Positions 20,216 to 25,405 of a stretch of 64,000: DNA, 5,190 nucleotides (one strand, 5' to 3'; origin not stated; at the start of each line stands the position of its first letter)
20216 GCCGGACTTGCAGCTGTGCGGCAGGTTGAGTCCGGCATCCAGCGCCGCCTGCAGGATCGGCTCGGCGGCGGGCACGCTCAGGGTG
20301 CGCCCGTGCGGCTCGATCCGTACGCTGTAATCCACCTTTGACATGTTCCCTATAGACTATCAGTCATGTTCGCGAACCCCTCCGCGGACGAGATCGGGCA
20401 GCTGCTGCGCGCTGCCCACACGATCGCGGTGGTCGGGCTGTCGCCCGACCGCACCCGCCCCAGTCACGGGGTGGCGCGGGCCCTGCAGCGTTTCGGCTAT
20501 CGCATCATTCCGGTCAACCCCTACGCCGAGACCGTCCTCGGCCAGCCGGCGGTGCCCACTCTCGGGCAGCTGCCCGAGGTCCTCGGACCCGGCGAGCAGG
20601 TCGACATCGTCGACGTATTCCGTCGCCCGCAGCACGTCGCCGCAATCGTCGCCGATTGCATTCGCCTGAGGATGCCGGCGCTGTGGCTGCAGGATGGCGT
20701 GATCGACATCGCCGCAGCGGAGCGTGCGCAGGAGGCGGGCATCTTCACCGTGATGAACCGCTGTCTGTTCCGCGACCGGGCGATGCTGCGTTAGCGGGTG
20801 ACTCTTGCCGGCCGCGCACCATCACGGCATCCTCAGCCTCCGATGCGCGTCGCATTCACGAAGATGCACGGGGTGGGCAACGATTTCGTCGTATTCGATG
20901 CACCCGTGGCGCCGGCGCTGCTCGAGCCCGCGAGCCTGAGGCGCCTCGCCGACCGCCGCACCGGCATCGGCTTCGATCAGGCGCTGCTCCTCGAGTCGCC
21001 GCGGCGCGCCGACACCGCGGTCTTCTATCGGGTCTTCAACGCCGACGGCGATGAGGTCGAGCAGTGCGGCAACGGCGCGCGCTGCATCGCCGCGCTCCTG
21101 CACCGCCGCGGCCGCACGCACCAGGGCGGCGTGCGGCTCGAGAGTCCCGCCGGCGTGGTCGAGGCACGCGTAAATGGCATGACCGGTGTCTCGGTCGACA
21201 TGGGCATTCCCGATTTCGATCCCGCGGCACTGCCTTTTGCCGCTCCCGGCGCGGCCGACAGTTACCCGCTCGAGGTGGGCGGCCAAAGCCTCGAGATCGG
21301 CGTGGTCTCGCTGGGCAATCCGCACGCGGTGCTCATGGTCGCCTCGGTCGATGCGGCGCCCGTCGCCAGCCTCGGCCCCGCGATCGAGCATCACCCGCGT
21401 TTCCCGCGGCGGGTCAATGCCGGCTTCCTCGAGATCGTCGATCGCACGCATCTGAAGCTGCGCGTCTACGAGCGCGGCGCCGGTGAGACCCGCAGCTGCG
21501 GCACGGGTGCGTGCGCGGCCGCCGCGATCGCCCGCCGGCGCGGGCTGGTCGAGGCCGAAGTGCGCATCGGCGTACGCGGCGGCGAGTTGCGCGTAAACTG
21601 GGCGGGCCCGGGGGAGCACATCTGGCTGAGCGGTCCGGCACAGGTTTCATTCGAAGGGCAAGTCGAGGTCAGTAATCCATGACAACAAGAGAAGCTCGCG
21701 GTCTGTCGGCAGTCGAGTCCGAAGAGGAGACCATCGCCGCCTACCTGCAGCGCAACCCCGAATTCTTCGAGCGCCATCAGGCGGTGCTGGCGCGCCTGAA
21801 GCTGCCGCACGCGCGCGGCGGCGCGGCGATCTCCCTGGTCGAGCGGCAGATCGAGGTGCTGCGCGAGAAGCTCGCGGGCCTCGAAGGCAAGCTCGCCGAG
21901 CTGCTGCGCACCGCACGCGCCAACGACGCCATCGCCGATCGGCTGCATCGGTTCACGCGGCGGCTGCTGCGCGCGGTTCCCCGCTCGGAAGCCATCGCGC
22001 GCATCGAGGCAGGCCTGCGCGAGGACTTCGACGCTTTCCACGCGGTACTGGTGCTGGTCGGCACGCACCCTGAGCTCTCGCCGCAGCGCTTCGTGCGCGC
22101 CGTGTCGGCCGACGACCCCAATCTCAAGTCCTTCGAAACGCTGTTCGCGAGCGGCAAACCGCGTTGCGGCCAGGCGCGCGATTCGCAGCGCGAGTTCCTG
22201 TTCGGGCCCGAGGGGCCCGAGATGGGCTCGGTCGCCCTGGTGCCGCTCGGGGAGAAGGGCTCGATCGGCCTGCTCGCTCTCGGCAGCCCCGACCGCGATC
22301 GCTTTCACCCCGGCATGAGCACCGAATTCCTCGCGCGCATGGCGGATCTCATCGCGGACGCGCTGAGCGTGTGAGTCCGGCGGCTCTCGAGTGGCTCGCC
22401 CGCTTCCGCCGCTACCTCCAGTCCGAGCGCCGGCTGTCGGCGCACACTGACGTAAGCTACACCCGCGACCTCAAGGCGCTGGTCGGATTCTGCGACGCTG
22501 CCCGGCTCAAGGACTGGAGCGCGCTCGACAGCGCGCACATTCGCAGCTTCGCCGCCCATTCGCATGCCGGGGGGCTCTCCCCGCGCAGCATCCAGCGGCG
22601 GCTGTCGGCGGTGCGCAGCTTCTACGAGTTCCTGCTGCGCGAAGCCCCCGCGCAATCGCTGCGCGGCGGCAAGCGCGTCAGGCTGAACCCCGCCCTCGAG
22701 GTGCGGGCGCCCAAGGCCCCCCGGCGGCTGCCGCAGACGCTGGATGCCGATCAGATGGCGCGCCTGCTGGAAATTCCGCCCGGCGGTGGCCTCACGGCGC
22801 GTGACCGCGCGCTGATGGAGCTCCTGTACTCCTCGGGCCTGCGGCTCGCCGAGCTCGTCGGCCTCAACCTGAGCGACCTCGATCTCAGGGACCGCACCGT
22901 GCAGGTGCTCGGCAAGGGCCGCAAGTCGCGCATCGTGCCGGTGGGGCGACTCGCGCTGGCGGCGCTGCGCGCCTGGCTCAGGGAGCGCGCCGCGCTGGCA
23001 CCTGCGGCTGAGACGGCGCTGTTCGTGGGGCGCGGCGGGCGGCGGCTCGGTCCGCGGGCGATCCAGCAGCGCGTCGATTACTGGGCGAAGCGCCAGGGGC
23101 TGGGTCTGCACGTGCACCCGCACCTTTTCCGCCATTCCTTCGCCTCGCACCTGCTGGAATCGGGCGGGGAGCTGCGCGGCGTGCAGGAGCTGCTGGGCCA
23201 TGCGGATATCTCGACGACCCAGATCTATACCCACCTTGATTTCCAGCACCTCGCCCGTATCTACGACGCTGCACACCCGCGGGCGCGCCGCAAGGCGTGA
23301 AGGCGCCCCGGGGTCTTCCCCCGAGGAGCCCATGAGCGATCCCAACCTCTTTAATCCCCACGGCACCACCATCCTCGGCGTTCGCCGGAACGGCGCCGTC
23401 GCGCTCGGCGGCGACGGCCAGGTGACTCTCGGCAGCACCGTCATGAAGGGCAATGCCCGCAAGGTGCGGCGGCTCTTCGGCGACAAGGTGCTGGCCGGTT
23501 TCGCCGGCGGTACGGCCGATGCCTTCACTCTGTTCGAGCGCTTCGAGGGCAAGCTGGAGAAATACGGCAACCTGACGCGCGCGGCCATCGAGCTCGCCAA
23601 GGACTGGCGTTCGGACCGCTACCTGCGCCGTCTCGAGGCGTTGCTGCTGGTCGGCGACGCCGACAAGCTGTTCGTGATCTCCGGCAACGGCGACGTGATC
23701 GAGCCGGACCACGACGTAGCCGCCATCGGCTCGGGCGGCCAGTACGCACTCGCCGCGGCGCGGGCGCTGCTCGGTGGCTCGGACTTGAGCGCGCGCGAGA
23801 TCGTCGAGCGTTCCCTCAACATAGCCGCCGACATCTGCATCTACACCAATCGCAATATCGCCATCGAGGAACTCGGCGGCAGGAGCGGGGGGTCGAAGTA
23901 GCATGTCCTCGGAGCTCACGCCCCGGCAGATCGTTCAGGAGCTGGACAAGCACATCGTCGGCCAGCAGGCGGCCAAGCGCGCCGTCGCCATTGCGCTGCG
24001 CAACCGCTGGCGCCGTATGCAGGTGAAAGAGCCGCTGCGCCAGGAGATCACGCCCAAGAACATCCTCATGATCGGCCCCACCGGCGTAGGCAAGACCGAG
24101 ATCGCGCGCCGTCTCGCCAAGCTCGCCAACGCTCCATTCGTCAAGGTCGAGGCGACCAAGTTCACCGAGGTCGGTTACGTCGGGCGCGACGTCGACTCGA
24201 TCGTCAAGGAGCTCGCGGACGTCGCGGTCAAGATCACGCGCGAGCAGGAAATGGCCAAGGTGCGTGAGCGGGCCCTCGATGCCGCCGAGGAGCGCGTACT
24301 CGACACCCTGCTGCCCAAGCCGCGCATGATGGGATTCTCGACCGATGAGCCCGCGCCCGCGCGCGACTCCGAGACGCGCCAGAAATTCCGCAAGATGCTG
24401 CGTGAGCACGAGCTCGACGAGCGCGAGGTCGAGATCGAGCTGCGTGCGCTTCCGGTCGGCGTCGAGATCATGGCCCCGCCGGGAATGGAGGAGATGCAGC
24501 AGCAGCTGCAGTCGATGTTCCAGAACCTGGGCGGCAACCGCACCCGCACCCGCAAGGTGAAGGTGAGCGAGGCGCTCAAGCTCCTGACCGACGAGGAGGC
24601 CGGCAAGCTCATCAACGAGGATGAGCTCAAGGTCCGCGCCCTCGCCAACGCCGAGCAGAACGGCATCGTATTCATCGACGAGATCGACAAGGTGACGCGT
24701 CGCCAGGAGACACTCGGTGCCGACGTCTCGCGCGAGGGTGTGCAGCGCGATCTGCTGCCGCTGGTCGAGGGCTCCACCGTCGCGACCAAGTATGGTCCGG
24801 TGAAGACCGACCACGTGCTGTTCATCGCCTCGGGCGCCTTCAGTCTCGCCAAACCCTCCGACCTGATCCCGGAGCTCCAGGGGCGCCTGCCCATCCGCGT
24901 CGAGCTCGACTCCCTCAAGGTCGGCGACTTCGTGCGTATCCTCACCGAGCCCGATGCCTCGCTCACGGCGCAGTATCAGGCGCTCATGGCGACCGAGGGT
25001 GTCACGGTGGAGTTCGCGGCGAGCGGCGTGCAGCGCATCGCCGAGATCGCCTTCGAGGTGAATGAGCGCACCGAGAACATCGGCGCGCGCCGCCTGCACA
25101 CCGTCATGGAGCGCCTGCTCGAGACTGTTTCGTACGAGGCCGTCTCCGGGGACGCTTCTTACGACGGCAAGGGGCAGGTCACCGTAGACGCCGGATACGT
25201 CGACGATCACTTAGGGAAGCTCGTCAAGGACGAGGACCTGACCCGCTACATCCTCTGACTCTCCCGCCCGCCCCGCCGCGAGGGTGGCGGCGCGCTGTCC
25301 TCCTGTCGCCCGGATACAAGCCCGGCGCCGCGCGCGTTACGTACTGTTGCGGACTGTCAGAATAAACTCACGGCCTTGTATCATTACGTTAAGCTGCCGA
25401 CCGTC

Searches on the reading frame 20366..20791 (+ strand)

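Call 63: search_protein_families(library=pfam, proteins=[window:20366-20791:+], max_evalue=0.00001)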
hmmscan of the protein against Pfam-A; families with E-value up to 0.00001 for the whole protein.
window:20366-20791:+ (142 aa): 1 family
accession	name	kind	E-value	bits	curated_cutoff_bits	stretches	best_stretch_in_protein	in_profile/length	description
PF13380.12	CoA_binding_2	-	3.6e-35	121.4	22.8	1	18-134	1-111/116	CoA binding domain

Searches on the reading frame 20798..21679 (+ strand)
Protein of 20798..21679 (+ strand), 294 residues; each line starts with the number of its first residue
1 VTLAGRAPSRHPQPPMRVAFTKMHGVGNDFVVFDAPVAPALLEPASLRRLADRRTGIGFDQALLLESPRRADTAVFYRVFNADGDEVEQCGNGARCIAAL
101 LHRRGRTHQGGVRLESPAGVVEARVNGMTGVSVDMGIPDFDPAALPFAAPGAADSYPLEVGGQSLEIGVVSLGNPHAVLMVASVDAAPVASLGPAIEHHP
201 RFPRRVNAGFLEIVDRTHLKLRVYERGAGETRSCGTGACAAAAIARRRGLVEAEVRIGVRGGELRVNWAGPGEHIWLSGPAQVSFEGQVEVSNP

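Call 63: search_protein_families(library=pfam, proteins=[window:20798-21679:+], max_evalue=0.00001)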
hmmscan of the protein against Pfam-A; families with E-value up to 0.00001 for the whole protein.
window:20798-21679:+ (294 aa): 1 family
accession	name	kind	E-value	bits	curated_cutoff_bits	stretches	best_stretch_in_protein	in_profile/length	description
PF01678.24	DAP_epimerase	-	3.4e-52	176.1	34.7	2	169-282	2-119/121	Diaminopimelate epimerase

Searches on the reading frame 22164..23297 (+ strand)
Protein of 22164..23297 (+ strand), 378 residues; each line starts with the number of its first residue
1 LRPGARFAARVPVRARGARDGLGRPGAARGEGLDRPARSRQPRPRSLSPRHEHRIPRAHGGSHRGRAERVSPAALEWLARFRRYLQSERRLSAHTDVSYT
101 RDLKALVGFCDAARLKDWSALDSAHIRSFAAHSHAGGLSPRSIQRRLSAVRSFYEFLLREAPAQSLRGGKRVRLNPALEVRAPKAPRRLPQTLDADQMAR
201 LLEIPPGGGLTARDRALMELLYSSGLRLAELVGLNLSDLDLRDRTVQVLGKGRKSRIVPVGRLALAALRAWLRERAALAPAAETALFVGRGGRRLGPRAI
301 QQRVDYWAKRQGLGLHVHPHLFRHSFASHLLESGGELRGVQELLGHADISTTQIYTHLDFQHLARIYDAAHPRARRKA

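Call 63: search_protein_families(library=pfam, proteins=[window:22164-23297:+], max_evalue=0.00001)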
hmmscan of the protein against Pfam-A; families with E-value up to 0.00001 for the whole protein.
window:22164-23297:+ (378 aa): 3 families
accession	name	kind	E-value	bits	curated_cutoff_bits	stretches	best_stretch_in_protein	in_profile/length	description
PF00589.27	Phage_integrase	-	4e-47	160.6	27.1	1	192-362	2-172/172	Phage integrase family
PF02899.23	Phage_int_SAM_1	-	2.4e-22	79.4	22.3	1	79-160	2-82/83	Phage integrase, N-terminal SAM-like domain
PF13495.12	Phage_int_SAM_4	-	1.5e-06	29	27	1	77-159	1-80/85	Phage integrase, N-terminal SAM-like domain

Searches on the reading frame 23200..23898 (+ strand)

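Call 63: search_protein_families(library=pfam, proteins=[window:23200-23898:+], max_evalue=0.00001)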
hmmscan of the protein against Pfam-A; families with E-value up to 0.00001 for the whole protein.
window:23200-23898:+ (233 aa): 1 family
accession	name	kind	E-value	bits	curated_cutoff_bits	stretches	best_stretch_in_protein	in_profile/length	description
PF00227.31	Proteasome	-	4.8e-29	101.8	22.4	1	54-223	3-187/189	Proteasome subunit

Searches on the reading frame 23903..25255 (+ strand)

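Call 63: search_protein_families(library=pfam, proteins=[window:23903-25255:+], max_evalue=0.00001)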
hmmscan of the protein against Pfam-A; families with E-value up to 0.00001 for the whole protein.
window:23903-25255:+ (451 aa): 6 families
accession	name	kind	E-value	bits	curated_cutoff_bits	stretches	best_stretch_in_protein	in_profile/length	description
PF07724.20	AAA_2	-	3.8e-34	118.5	27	1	190-332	9-166/166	AAA domain (Cdc48 subfamily)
PF00004.35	AAA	-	2.9e-17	63.8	21.2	2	234-335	36-129/131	ATPase family associated with various cellular activities (AAA)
PF07728.20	AAA_5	-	9.3e-08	32.6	22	1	53-89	1-38/139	AAA domain (dynein-related subfamily)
PF00493.29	MCM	-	2.6e-07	30.4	23.3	0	8-80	16-87/224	MCM P-loop domain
PF13401.12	AAA_22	-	1.7e-06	28.8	27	0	51-103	5-60/130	AAA domain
PF13191.12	AAA_16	-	3.5e-06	28.1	32.6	0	50-170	23-128/167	AAA ATPase domain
